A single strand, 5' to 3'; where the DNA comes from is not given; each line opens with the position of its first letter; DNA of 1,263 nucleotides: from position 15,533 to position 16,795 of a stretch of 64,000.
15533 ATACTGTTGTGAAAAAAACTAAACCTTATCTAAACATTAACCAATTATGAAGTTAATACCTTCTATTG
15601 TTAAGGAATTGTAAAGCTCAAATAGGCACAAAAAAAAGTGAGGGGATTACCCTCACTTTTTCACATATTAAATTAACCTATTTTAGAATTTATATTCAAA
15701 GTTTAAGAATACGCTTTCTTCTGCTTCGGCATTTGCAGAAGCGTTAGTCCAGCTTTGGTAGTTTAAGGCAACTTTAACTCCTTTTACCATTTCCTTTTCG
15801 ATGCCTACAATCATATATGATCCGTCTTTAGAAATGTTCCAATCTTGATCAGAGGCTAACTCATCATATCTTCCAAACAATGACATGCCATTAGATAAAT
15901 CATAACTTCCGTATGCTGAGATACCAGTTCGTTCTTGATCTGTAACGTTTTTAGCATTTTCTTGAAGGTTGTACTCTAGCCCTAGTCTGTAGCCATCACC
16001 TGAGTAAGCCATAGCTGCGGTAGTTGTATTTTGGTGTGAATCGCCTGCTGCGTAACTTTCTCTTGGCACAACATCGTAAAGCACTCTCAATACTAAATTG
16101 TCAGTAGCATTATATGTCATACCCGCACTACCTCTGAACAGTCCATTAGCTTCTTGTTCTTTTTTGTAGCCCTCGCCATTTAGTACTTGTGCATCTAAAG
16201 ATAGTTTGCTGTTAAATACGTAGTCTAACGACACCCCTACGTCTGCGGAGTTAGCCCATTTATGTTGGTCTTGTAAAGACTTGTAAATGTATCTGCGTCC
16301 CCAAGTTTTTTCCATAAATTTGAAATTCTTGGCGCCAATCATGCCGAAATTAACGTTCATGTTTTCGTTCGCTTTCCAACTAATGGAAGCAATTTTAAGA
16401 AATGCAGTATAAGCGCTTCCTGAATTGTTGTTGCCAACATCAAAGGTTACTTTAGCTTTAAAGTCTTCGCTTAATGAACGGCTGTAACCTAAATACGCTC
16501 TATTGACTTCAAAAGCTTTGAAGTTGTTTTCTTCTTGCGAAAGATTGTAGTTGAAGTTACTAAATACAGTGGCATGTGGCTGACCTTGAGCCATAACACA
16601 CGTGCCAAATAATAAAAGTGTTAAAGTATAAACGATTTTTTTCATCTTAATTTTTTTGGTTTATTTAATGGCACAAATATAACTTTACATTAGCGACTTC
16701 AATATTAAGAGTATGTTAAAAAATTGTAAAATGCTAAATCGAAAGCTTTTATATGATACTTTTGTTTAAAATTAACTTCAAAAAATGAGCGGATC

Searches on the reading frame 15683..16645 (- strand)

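Call 3: search_protein_families(library=pfam, proteins=[window:15683-16645:-], max_evalue=1)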
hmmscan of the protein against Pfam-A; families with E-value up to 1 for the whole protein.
window:15683-16645:- (320 aa): 2 families
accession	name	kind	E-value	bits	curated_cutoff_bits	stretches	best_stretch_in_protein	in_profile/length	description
PF07642.17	BBP2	-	0.00039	20.2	26.2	1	135-307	136-307/339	Putative beta-barrel porin-2, OmpL-like. bbp2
PF10677.15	DUF2490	-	0.38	10.9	29.8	0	27-66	132-170/186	Protein of unknown function (DUF2490)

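Call 4: search_protein_families(library=ncbifam, proteins=[window:15683-16645:-], max_evalue=1)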
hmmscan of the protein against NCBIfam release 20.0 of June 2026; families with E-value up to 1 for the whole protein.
window:15683-16645:- (320 aa): 0 families
